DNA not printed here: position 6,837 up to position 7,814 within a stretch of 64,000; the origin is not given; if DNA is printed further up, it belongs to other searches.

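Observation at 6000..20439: Three paralogous secreted beta-propeller proteins share an uncharacterised ~230-aa C-terminal domain with long nucleotide identities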

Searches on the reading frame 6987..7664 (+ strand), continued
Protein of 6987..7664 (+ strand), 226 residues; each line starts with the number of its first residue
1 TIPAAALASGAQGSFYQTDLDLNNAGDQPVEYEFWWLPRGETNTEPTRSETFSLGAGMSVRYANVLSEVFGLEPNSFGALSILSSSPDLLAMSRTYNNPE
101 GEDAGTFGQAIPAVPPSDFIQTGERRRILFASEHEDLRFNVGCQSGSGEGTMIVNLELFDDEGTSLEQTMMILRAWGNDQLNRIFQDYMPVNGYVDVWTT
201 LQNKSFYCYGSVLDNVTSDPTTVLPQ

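Call 39: search_protein_families(library=pfam, alignment_id=A2, max_evalue=0.001)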
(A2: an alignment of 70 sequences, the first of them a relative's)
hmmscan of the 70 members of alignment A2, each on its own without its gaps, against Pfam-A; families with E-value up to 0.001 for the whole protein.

A. member 1, L001:3008-3997:+ (330 aa): 2 families
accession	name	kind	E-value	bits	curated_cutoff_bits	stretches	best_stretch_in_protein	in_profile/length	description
PF00251.26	Glyco_hydro_32N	-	4.3e-10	40.1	22.1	1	59-213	21-175/307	Glycosyl hydrolases family 32 N-terminal domain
PF04041.19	Glyco_hydro_130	-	1.8e-07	30.9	26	1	193-251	66-121/320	beta-1,4-mannooligosaccharide phosphorylase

B. families by the number of members that match (of 70 scanned): 39 families (the first 25 are shown)
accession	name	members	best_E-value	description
PF04041.19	Glyco_hydro_130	22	6.1e-14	beta-1,4-mannooligosaccharide phosphorylase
PF00251.26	Glyco_hydro_32N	21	3.5e-18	Glycosyl hydrolases family 32 N-terminal domain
PF08309.17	LVIVD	19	3.6e-209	LVIVD repeat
PF09826.15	Beta_propel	14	1.4e-07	Beta propeller domain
PF16819.11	DUF5074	13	1.2e-15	Domain of unknown function (DUF5074)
PF02225.27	PA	11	5.6e-17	PA domain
PF05694.17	SBP56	6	2.2e-08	56kDa selenium binding protein (SBP56)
PF18911.6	PKD_4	4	1.6e-18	PKD domain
PF00801.26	PKD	4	4.5e-16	PKD domain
PF21959.2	DUF6923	3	2.2e-07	Repeat of unknown function (DUF6923)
PF03781.23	FGE-sulfatase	2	1.6e-38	Sulfatase-modifying factor enzyme 1-like domain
PF21544.3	PorZ_N_b_propeller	2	7.8e-09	TSS9, PorZ, N-terminal beta-propeller domain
PF04509.17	CheC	2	4.3e-07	CheC-like family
PF02239.22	Cytochrom_D1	2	2.7e-06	Cytochrome D1 heme domain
PF06739.17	SBBP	1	1.1e-20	Beta-propeller repeat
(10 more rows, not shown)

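Call 44: search_solved_structures(query=A3, max_evalue=10)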
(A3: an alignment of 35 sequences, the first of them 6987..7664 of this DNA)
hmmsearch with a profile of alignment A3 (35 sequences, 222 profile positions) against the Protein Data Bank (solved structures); distinct sequences matched with E-value up to 10: 1.
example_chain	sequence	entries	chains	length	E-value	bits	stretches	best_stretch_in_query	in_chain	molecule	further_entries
3udf_A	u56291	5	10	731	0.72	12.7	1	21-101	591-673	Penicillin-binding protein 1a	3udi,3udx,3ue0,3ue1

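Call 45: find_homologous_proteins(query=A3, max_evalue=0.00001)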
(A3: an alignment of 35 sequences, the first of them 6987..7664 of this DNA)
Query A3 (35 sequences) (226 aa, profile of the alignment): 349 proteins with E <= 0.00001 among 5703 candidates; the best 120 are listed.
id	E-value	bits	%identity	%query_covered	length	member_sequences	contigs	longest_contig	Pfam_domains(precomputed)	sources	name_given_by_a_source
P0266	4.4e-136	470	60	100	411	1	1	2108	-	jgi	jgi:hypothetical protein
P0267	2.9e-135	467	54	100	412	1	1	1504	-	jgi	jgi:hypothetical protein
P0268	6.5e-131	453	57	100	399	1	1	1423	-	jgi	jgi:hypothetical protein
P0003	2.1e-126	438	60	100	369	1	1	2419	-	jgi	-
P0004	1.4e-125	435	59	100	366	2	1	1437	-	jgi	jgi:hypothetical protein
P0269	7.8e-122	423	54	100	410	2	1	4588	-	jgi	-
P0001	3.4e-121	421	58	100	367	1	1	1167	-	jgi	jgi:hypothetical protein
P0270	5.1e-117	407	29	99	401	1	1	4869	-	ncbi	-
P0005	1.7e-115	402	56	100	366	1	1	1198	-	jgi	jgi:hypothetical protein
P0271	4.5e-115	401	30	100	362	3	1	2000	PF25839.1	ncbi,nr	ncbi:MAG TPA: hypothetical protein ENK19_00610 [Acidobacteria bacterium]|nr:hypothetical protein [Ac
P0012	5.9e-115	401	58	100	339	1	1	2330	-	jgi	jgi:hypothetical protein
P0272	2.5e-114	398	57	100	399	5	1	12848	-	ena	-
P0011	1.3e-113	396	56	74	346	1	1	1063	-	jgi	jgi:hypothetical protein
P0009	2.7e-112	392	60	100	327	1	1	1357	-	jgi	jgi:hypothetical protein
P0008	2.3e-111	389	58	100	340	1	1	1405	-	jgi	-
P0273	1.9e-110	386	33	99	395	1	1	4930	PF18986.6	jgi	jgi:hypothetical protein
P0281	2.7e-80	287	51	100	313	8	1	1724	PF14344.13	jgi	-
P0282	6.1e-80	286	32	97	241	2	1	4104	PF18986.6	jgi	jgi:hypothetical protein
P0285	6.4e-79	283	48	100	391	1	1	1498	PF14344.13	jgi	jgi:hypothetical protein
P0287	1.0e-76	276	47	100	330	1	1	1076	PF14344.13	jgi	jgi:hypothetical protein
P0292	1.1e-74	269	46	100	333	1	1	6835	PF14344.13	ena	-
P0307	1.6e-71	259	33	97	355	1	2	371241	PF00801.27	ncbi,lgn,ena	-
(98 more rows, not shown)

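Call 46: search_protein_families(library=pfam, proteins=[P0271, P0273, P0282, P0281, P0285, P0287, P0292, P0270], max_evalue=1)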
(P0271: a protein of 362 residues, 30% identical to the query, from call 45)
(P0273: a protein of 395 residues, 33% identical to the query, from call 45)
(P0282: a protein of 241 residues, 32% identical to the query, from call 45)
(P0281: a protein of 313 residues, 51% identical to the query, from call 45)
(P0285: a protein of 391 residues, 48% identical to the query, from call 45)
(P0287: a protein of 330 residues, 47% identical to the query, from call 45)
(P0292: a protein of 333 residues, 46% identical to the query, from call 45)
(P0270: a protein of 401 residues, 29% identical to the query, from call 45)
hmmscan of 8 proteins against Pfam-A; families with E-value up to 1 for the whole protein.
P0271 (362 aa): 0 families

P0273 (395 aa): 2 families
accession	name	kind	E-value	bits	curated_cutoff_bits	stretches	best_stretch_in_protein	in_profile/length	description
PF18986.5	DUF5719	-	1.6e-05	24.7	26.2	1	44-205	54-212/319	Family of unknown function (DUF5719)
PF07100.16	ASRT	-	0.035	14.5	25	0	57-94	29-66/119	Anabaena sensory rhodopsin transducer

P0282 (241 aa): 3 families
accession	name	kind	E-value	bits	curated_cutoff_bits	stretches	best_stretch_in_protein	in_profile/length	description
PF18986.5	DUF5719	-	5.3e-06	26.2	26.2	1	30-102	62-132/319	Family of unknown function (DUF5719)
PF15780.11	ASH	-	0.0014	19.2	27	1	35-77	28-70/98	Abnormal spindle-like microcephaly-assoc'd, ASPM-SPD-2-Hydin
PF14366.11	DUF4410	-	0.058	13.8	26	1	147-183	76-112/120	Domain of unknown function (DUF4410)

P0281 (313 aa): 1 family
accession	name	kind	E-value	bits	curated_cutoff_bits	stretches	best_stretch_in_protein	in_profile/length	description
PF14344.12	DUF4397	-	8.4e-16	59.1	30.6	1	1-82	3-86/119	Domain of unknown function (DUF4397)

P0285 (391 aa): 2 families
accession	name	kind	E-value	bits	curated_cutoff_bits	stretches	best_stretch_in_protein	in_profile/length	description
PF14344.12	DUF4397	-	3e-35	121.8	30.6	2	1-93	24-119/119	Domain of unknown function (DUF4397)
PF13620.12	CarboxypepD_reg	-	0.11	13.3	32.3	0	13-45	42-74/82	Carboxypeptidase regulatory-like domain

P0287 (330 aa): 1 family
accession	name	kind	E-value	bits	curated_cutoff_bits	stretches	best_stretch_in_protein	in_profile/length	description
PF14344.12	DUF4397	-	4.3e-16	60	30.6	1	15-100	1-87/119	Domain of unknown function (DUF4397)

P0292 (333 aa): 1 family
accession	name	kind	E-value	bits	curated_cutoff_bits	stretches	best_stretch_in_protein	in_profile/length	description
PF14344.12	DUF4397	-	4.4e-16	60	30.6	1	20-101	2-85/119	Domain of unknown function (DUF4397)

P0270 (401 aa): 0 families

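Call 64: fold_search(model_id=the predicted structure, library=viral)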
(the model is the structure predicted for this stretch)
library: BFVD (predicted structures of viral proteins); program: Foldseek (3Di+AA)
matches with E <= 10: 1368; with E <= 0.001: 7
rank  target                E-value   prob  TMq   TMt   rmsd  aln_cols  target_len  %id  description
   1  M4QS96                3.0e-04  0.98  0.28  0.19  13.4       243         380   14  Tail fiber-like protein [Synechococcus phage S-CAM1]
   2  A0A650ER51            3.5e-04  0.84  0.20  0.16  13.7       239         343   12  (no name in the UniProt tables at hand)
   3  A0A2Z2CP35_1          3.5e-04  0.57  0.21  0.04  28.1       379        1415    9  (no name in the UniProt tables at hand)
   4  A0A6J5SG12            4.2e-04  0.90  0.22  0.20  25.7       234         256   17  Uncharacterized protein [uncultured Caudovirales phage]
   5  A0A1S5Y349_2          4.4e-04  0.90  0.26  0.08  16.7       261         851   11  DUF2341-containing protein [uncultured archaeal virus]
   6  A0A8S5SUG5            7.4e-04  0.77  0.22  0.12  18.5       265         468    8  Leucine rich repeat protein [Siphoviridae sp. ctqPo10]
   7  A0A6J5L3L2            8.2e-04  0.72  0.22  0.09  17.3       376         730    8  Uncharacterized protein [uncultured Caudovirales phage]
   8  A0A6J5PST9            1.1e-03  0.66  0.24  0.19  14.2       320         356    8  Uncharacterized protein [uncultured Caudovirales phage]
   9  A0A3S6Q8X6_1          1.2e-03  0.84  0.27  0.06  23.1       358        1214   10  (no name in the UniProt tables at hand)
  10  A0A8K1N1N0            1.2e-03  0.75  0.23  0.09  20.3       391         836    9  (no name in the UniProt tables at hand)
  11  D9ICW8                1.4e-03  0.57  0.23  0.11  19.8       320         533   10  Gp35 hinge connector of long tail fiber proximal connector [Escherichia phage RB16]
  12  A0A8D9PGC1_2          1.6e-03  0.77  0.24  0.07  21.9       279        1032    7  (no name in the UniProt tables at hand)
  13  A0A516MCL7            1.6e-03  0.75  0.24  0.08  19.0       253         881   10  (no name in the UniProt tables at hand)
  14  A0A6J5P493            1.7e-03  0.94  0.33  0.16  14.6       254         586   11  Uncharacterized protein (Fragment) [uncultured Caudovirales phage]
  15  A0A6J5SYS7            1.9e-03  0.69  0.22  0.15  16.4       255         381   11  Uncharacterized protein [uncultured Caudovirales phage]
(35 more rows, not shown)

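Call 66: search_protein_families(library=pfam, alignment_id=A3, max_evalue=1)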
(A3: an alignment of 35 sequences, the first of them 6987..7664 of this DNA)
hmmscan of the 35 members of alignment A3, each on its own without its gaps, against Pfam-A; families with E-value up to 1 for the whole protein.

A. member 1, window:6987-7664:+ (226 aa): 0 families

B. families by the number of members that match (of 35 scanned): 16 families
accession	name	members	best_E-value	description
PF18986.5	DUF5719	8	1.8e-05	Family of unknown function (DUF5719)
PF07100.16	ASRT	2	0.12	Anabaena sensory rhodopsin transducer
PF05506.17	PLipase_C_C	1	0.013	Bacterial phospholipase C, C-terminal domain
PF20148.4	DUF6531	1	0.014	Domain of unknown function (DUF6531)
PF01006.25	HCV_NS4a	1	0.03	Hepatitis C virus non-structural protein NS4a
PF22959.3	Ig_NUP210_15th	1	0.064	NUP210 Ig-like domain 15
PF11614.14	FixG_C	1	0.066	IG-like fold at C-terminal of FixG, putative oxidoreductase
PF24551.1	SH3_Rv0428c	1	0.08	Probable histone acetyltransferase Rv0428c SH3 domain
PF21094.3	Nup188_SH3-like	1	0.086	Nup188 SH3-like domain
PF19549.4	DUF6072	1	0.11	Family of unknown function (DUF6072)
PF07385.18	Lyx_isomer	1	0.12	D-lyxose isomerase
PF13426.13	PAS_9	1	0.12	PAS domain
PF06395.16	CDC24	1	0.21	CDC24 Calponin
PF19676.4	DUF6178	1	0.23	Family of unknown function (DUF6178)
PF06370.16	DUF1069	1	0.26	Protein of unknown function (DUF1069)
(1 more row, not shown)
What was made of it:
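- On Pfam DUF5719 (PF18986): These hits are partial and fall in inconsistent registers (calls 46, 66).
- Closest known: Pfam DUF5719. Same: One remote protein, P0282, reaches the 26.2-bit gathering cut-off (calls 46, 66).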

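Call 71: find_encoding_contigs(protein=P0307, flank=6000, max_places=3)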
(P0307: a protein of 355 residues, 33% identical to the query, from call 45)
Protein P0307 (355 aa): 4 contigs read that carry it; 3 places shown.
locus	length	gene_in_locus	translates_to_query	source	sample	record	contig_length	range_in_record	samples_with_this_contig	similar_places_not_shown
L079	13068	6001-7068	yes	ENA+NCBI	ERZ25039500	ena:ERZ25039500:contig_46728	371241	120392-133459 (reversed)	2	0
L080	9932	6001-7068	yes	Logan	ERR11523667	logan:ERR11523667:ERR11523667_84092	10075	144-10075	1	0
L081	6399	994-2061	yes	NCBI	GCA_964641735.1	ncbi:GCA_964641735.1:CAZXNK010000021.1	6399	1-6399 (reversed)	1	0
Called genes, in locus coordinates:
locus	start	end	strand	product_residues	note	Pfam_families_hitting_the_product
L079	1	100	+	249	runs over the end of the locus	PF00675:Peptidase_M16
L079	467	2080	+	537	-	PF05193:Peptidase_M16_C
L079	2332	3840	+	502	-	PF20245:DUF6600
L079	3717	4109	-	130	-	PF00072:Response_reg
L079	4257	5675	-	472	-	PF03951:Gln-synt_N, PF00120:Gln-synt_C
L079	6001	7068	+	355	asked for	PF00801:PKD (weak)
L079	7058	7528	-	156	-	PF12694:cpYpsA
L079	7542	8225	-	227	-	PF01791:DeoC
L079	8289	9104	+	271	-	PF13197:DUF4013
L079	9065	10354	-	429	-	PF07690:MFS_1, PF00854:PTR2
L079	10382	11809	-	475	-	PF02225:PA (weak), PF04389:Peptidase_M28, PF01546:Peptidase_M20 (weak)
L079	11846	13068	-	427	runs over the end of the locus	PF13393:tRNA-synt_His, PF00587:tRNA-synt_2b, PF13393:tRNA-synt_His (weak), PF03129:HGTP_anticodon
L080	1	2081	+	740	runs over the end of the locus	?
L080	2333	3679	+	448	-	PF20245:DUF6600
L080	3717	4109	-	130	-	PF00072:Response_reg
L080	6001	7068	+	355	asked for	PF00801:PKD (weak)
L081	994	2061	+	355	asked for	PF00801:PKD (weak)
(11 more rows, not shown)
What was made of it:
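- Tried and rejected: The context of a remote member (P0307) is housekeeping genes (call 71).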
